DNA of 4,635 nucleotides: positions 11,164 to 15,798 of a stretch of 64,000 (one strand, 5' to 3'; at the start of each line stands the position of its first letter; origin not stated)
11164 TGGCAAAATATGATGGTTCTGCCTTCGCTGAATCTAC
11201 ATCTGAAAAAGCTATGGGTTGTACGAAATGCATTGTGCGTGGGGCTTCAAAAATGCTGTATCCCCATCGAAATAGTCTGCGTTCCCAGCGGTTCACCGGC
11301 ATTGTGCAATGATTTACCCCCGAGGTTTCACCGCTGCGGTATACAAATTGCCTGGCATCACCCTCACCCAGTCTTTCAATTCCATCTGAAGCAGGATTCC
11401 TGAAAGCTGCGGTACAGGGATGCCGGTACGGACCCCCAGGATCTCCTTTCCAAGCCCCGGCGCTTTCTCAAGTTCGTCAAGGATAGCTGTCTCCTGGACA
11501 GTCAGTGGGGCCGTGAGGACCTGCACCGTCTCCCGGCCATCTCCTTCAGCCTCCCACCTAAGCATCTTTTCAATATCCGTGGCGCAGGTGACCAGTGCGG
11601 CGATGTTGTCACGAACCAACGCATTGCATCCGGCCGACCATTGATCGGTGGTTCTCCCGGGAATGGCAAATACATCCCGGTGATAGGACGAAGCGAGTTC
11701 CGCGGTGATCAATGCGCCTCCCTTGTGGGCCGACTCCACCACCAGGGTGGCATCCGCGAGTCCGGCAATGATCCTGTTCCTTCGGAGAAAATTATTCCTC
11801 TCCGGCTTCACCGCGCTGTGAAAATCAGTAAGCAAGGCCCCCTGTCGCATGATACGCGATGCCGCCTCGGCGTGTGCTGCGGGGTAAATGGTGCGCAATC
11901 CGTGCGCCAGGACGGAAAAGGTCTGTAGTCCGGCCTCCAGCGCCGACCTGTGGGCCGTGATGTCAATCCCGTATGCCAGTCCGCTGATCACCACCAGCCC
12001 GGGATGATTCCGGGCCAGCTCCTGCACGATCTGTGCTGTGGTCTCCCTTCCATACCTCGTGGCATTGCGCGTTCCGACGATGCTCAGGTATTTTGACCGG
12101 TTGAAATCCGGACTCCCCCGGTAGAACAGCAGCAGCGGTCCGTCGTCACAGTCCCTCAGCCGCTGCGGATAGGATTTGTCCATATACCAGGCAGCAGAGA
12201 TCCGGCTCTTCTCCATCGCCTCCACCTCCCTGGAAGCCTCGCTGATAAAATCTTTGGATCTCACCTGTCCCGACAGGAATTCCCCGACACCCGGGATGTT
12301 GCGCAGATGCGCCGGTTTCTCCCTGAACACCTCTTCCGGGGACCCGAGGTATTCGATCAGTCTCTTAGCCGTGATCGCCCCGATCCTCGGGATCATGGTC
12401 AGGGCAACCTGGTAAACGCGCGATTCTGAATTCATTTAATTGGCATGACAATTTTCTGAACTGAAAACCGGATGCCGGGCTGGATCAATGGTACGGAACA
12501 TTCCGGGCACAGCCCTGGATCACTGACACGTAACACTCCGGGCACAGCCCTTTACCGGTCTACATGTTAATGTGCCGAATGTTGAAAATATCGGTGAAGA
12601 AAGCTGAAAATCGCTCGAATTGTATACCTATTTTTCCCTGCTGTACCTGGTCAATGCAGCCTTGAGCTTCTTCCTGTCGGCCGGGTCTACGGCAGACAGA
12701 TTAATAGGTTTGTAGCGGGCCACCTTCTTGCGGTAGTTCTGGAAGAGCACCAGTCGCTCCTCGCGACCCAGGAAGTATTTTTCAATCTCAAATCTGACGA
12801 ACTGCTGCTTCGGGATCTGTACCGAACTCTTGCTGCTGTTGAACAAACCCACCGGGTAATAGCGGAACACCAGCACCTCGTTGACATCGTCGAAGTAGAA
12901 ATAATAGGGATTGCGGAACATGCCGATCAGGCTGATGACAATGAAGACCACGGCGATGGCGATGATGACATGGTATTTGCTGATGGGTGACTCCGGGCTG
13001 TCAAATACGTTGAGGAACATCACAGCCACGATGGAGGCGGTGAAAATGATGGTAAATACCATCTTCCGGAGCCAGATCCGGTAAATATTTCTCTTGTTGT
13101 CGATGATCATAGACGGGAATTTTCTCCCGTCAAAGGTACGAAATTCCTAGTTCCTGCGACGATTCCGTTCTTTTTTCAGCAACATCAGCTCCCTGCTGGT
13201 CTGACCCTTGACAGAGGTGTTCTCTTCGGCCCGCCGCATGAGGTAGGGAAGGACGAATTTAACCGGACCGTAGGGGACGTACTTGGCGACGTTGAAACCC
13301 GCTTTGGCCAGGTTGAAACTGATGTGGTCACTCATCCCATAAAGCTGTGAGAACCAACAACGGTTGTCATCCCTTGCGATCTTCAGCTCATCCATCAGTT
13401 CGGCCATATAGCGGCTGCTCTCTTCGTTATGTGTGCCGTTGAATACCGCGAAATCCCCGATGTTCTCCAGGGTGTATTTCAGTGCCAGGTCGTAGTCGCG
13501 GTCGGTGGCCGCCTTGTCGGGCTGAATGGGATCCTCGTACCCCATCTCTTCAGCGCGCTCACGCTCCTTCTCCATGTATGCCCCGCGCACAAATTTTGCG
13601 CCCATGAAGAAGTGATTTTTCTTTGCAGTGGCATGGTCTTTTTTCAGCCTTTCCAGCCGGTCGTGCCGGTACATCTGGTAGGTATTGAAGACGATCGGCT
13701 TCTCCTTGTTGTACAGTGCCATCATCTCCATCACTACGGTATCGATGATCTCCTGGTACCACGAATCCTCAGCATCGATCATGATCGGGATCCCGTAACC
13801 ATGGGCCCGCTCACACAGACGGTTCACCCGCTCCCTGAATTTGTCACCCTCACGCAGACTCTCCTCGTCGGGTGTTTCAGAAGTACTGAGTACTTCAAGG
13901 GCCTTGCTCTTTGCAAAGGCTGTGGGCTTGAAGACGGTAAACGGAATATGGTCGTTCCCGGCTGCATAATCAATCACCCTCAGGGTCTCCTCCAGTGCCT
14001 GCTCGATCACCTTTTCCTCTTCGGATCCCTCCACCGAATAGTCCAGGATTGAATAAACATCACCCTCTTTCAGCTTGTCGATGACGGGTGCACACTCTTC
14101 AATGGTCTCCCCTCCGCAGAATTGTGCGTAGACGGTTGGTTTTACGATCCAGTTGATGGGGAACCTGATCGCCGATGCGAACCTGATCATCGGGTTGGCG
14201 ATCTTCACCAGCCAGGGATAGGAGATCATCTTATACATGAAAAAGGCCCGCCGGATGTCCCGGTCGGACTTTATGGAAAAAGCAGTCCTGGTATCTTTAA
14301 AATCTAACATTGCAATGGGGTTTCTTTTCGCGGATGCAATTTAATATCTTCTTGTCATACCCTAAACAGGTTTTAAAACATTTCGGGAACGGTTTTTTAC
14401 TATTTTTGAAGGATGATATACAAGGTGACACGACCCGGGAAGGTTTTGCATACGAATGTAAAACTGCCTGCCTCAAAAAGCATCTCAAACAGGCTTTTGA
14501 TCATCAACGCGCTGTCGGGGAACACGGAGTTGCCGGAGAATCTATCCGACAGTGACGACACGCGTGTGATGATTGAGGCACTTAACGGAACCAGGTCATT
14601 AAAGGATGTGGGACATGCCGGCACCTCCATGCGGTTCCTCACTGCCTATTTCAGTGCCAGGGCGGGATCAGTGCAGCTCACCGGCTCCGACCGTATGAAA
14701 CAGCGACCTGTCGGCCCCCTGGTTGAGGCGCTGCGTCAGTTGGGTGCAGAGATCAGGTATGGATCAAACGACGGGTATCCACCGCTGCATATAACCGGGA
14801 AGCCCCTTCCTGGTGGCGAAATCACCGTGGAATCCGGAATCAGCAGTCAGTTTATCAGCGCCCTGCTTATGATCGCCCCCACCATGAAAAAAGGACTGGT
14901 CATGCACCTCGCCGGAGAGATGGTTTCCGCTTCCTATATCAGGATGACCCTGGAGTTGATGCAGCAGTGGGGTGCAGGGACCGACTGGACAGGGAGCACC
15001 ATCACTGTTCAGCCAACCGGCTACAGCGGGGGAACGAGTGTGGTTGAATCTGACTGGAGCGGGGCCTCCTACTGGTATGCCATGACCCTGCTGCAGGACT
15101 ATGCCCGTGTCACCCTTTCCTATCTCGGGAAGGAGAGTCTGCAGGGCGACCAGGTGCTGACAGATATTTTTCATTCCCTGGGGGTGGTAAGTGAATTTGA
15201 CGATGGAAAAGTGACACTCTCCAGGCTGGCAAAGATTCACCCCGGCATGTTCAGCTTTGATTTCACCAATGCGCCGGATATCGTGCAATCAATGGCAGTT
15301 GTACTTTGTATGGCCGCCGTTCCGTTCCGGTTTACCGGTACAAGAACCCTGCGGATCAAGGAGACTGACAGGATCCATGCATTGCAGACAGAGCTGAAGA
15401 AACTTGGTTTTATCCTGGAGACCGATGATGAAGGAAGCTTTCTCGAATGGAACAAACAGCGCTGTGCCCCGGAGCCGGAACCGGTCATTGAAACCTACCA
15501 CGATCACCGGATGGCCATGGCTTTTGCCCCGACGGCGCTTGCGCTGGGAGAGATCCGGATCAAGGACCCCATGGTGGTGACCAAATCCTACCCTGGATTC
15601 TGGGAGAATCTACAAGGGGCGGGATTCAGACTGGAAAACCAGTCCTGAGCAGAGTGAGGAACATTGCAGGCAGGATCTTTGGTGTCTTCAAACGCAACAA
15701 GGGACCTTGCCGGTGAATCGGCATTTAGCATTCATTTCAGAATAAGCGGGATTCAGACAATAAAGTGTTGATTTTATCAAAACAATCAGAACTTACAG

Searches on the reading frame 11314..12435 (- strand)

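Call 43: search_protein_families(library=pfam, proteins=[window:11314-12435:-], max_evalue=0.00001)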
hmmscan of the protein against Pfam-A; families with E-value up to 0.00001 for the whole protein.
window:11314-12435:- (373 aa): 3 families
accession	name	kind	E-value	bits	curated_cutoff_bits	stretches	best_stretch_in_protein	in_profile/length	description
PF02481.21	DNA_processg_A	-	7.2e-71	238.2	29.6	1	74-282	2-210/212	DNA recombination-mediator protein A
PF17782.7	DprA_WH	-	1.4e-06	28.7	22.9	1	308-363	7-61/61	DprA winged helix domain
PF14520.12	HHH_5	-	3e-06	28.1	27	0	12-52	4-45/57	Helix-hairpin-helix domain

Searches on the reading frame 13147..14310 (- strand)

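Call 43: search_protein_families(library=pfam, proteins=[window:13147-14310:-], max_evalue=0.00001)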
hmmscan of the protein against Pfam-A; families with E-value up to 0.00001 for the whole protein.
window:13147-14310:- (387 aa): 1 family
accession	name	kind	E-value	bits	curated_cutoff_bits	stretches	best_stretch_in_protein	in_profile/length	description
PF01619.24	Pro_dh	-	3e-77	260.3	27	1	76-373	4-278/278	Proline dehydrogenase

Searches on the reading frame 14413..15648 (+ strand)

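Call 43: search_protein_families(library=pfam, proteins=[window:14413-15648:+], max_evalue=0.00001)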
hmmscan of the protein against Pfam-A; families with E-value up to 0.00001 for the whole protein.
window:14413-15648:+ (411 aa): 1 family
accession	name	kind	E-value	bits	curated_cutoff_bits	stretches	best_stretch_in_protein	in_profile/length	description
PF00275.25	EPSP_synthase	-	2.3e-79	267.5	22.8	2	63-400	85-417/417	EPSP synthase (3-phosphoshikimate 1-carboxyvinyltransferase)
